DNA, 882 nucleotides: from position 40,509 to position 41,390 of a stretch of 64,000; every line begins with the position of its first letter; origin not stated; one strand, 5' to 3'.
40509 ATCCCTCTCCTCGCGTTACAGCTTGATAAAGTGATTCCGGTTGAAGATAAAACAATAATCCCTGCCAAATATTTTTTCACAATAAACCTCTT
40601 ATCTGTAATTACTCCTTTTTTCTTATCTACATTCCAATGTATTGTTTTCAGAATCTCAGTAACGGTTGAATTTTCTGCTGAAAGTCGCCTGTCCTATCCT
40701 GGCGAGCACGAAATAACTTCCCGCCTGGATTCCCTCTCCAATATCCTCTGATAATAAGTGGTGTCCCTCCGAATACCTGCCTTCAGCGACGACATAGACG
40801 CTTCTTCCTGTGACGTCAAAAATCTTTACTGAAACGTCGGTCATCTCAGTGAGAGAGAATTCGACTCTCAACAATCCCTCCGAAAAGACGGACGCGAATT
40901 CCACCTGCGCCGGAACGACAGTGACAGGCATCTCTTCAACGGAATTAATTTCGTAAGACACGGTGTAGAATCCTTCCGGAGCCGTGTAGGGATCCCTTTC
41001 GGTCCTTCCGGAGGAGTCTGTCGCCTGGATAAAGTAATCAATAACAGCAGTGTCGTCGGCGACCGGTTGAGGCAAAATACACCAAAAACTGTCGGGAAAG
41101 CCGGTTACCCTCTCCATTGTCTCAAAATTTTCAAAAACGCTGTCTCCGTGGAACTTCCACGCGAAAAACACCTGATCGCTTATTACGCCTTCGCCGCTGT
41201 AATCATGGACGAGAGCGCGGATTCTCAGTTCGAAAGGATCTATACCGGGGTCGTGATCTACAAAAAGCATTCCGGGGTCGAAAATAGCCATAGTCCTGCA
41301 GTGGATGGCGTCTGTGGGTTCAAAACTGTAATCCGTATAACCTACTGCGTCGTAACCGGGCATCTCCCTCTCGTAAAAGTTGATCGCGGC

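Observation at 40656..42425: Secreted agmatine-deiminase / PPAD-family enzyme carrying a T9SS-type C-terminal sorting domain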

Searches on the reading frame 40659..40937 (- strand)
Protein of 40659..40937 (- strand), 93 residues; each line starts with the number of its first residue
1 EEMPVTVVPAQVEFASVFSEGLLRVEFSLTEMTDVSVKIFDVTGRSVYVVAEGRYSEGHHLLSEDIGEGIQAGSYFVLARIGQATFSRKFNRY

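Call 24: find_homologous_proteins(query=window:40659-40937:-, max_evalue=0.001)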
Query seq(93 aa): no candidate shares three 5-residue words with the query. No homologue found.

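Call 43: search_protein_families(library=ncbifam, alignment_id=A2, max_evalue=0.01)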
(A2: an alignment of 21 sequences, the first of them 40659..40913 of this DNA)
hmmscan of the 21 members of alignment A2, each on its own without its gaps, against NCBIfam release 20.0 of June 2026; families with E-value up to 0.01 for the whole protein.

A. member 1, window:40659-40913:- (85 aa): 1 family
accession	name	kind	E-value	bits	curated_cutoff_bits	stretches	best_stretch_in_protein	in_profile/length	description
TIGR04183.1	Por_Secre_tail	domain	8.9e-05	22.4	23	1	20-82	14-69/72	T9SS type A sorting domain-containing protein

B. families by the number of members that match (of 21 scanned): 16 families
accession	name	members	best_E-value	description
TIGR04183.1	Por_Secre_tail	20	4.7e-13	T9SS type A sorting domain-containing protein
NF038113.1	T9SSA_dep_M36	12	2.6e-09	T9SS-dependent M36 family metallopeptidase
NF005176.1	PRK06655.1-1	12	3.9e-08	flagellar hook assembly protein FlgD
NF033707.1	T9SS_sortase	11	5.4e-11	type IX secretion system sortase PorU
NF052323.1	T9SSA_dep_M6i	9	5.4e-10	T9SS-dependent M6-like inactivated metalloprotease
NF009453.0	PRK12813.1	9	2.3e-07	flagellar basal body rod modification protein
NF009276.0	PRK12633.1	8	1.4e-06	flagellar basal body rod modification protein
NF009277.0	PRK12634.1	5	3e-05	flagellar basal body rod modification protein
NF009452.0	PRK12812.1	5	0.00032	flagellar basal body rod modification protein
NF052228.1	T9SS_PorZ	4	2.5e-08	type IX secretion system anionic LPS delivery protein PorZ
NF053608.1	Lsa66_OmpA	3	0.00012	fibronectin-binding adhesin Lsa66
NF033708.1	T9SS_Cterm_ChiA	2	8.1e-05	T9SS sorting signal type C domain-containing protein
TIGR04131.1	Bac_Flav_CTERM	1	3.2e-05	T9SS type B sorting domain-containing protein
NF000285.3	SHV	1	0.003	SHV family class A beta-lactamase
NF050177.1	TapA_OM_Porphy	1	0.0076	TapA/TapC family T9SS-dependent outer membrane protein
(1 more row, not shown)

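Call 45: predict_structure(alignment_id=A2)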
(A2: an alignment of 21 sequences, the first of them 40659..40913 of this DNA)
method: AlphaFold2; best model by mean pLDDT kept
length: 85 residues; sequences in the alignment: 21
mean_pLDDT: 90.8   pTM: 0.79
mean pLDDT of the five models: 90.8, 89.9, 89.4, 88.9, 88.7
residues with pLDDT >= 90: 65; 70-90: 16; 50-70: 4; < 50: 0
segments of 3 or more residues with pLDDT < 50: none
pLDDT, mean of each block of 10 residues (from residue 1): 74 92 95 95 95 91 92 94 90
secondary structure, 60 per line:
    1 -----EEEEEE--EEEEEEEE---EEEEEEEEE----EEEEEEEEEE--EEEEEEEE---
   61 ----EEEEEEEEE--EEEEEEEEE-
elements in order: E6-11 E14-21 E25-33 E38-47 E50-57 E65-73 E76-84

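Call 48: fold_search(model_id=the predicted structure, library=pdb)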
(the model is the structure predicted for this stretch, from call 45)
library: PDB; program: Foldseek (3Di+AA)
matches with E <= 10: 1627; with E <= 0.001: 0
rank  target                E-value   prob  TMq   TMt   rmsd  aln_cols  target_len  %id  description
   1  4g5a_A                1.2e-03  1.00  0.60  0.53   3.8        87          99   13  Crystal structure of a putative member of duf 3244 protein family (BT_1867) from Bacteroides thetaiotaomicron VPI-5482 (released 2012-09-19)
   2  8jmw_A                1.3e-03  1.00  0.57  0.12   6.4        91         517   16  Fibril form of serine peptidase Vpr (released 2023-12-06)
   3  3sd2                  3.0e-03  1.00  0.69  0.69   3.9        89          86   15  Crystal structure of a putative member of duf3244 protein family (BT_3571) from Bacteroides thetaiotaomicron vpi-5482 at (released 2011-06-29)
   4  8e72_B                3.7e-03  1.00  0.47  0.11   4.5        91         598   10  Treponema lecithinolyticum beta-glucuronidase in complex with a ciprofloxacin-glucuronide conjugate (released 2023-06-21)
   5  9m0e_A                3.9e-03  1.00  0.64  0.07   3.4        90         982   17  Enhancing the synthesis efficiency of galacto-oligosaccharides of a beta-galactosidase from Paenibacillus barengoltzii (released 2025-04-23)
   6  8dhw_B                3.9e-03  1.00  0.46  0.11   4.6        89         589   10  Treponema lecithinolyticum beta-glucuronidase in complex with a UNC4917-glucuronide conjugate (released 2023-05-17)
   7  2xwx_A                4.2e-03  1.00  0.66  0.17   4.9       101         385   13  Vibrio cholerae colonization factor GbpA crystal structure (released 2011-11-16)
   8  8dhv_B                5.1e-03  1.00  0.46  0.11   4.4        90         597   10  Treponema lecithinolyticum beta-glucuronidase (released 2023-05-17)
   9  6gf6_A                5.4e-03  1.00  0.59  0.50   4.6       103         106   16  Molecular basis of egg coat filament cross-linking: high-resolution structure of the partially deglycosylated ZP1 ZP-N (released 2019-06-19)
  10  8gl6_D                5.7e-03  1.00  0.61  0.67   4.2        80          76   20  The Type 9 Secretion System in vitro assembled, RemA-CTD substrate bound complex (released 2024-01-31)
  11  2p9r_A                6.3e-03  1.00  0.65  0.57   3.1        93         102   17  Human alpha2-macroglogulin is composed of multiple domains, as predicted by homology with complement component C3 (released 2007-08-21)
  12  8gul_A                7.4e-03  1.00  0.67  0.15   3.5        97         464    9  Chitin-active AA10 LPMO (GbpA) complexed with Cu(II) from Vibrio campbellii (released 2023-06-21)
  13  4jkm_A                7.8e-03  1.00  0.42  0.10   4.9        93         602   17  Crystal Structure of Clostridium perfringens beta-glucuronidase (released 2014-09-17)
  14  6gf7_A                8.2e-03  1.00  0.65  0.55   3.9       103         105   14  Molecular basis of egg coat filament cross-linking: Zn-SAD structure of the partially deglycosylated ZP1 ZP-N1 domain  (released 2019-06-19)
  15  2p9r_B                1.1e-02  1.00  0.67  0.60   3.0        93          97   16  Human alpha2-macroglogulin is composed of multiple domains, as predicted by homology with complement component C3 (released 2007-08-21)
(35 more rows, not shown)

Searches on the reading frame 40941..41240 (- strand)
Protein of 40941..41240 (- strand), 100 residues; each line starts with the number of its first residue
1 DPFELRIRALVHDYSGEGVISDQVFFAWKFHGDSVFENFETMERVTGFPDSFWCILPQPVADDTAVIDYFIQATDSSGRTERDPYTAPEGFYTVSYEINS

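Call 79: search_protein_representatives(alignment_id=A3)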
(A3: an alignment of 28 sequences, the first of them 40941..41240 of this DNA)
Query: 28 sequences, 100 profile positions. Proteins with E-value up to 0.001 (for the whole library): 6504; up to 1e-10: 1703; up to 1e-30: 161. The best 150 are listed.
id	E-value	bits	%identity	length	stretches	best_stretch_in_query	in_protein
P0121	1.6e-250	826.9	-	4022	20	5-97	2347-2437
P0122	1.1e-217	721.6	-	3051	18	6-98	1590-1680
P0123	4.2e-174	581.7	-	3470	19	8-98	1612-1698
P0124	1.4e-169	567.2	-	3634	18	5-98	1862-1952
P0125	1.7e-159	534.9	-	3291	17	5-98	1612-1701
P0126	2.4e-152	511.9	-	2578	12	6-96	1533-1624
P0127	9.6e-149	500.3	-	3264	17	8-95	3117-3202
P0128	2.2e-148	499.2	-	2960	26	14-86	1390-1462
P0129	6.7e-147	494.4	-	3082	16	3-97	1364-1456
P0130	5.9e-134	452.9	-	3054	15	6-95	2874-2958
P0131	2.5e-130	441.3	-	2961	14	6-98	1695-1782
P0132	2.0e-129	438.4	-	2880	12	4-97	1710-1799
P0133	1.4e-128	435.6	-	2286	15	16-96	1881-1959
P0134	6.7e-128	433.4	-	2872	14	8-97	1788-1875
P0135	2.8e-107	367.3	-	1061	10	5-98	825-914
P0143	1.3e-96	333.1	-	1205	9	7-98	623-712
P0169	9.6e-59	211.5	-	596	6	20-93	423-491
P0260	2.0e-32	127.1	-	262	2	5-97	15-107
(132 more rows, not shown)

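Call 80: search_protein_families(library=pfam, proteins=[P0135, P0169, P0260, P0143], max_evalue=0.001)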
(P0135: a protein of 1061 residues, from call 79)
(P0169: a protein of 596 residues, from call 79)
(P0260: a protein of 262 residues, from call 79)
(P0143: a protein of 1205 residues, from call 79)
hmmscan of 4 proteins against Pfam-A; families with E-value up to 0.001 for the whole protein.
P0135 (1061 aa): 3 families
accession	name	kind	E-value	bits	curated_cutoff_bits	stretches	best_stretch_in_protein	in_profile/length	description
PF11896.14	GlgE_dom_N_S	-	1.2e-13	52.2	25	0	718-770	22-75/179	Alpha-1,4-glucan:maltose-1-phosphate maltosyltransferase, domain N/S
PF17957.7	Big_7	-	2e-13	51.2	24.1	0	397-461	10-68/70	Bacterial Ig domain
PF13162.11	DUF3997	-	0.00083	20.1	25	0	327-364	13-50/107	Protein of unknown function (DUF3997)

P0169 (596 aa): 4 families
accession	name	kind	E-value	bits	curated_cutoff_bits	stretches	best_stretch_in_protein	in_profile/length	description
PF11896.14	GlgE_dom_N_S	-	8.7e-15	55.9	25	0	500-578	10-87/179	Alpha-1,4-glucan:maltose-1-phosphate maltosyltransferase, domain N/S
PF22184.2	CBM_56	-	1e-08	35.7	27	0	303-372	3-70/75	Carbohydrate binding module family 56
PF19714.4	DUF6209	-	3e-08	34.1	27.5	0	510-596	145-234/237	Family of unknown function (DUF6209)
PF12245.14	Big_3_2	-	0.00047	20.8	23.3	0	181-255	6-80/122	Bacterial Ig-like domain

P0260 (262 aa): 0 families

P0143 (1205 aa): 4 families
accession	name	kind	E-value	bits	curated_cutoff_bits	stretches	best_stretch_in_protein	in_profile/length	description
PF18911.6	PKD_4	-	9.7e-29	99.7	27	2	74-153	2-81/85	PKD domain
PF00801.26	PKD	-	2.1e-15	56.9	23.5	2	88-154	13-78/80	PKD domain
PF22352.2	K319L-like_PKD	-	4.1e-13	49.6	27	1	86-153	7-80/84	K319L-like, PKD domain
PF11896.14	GlgE_dom_N_S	-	6.5e-11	43.3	25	0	1055-1118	23-87/179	Alpha-1,4-glucan:maltose-1-phosphate maltosyltransferase, domain N/S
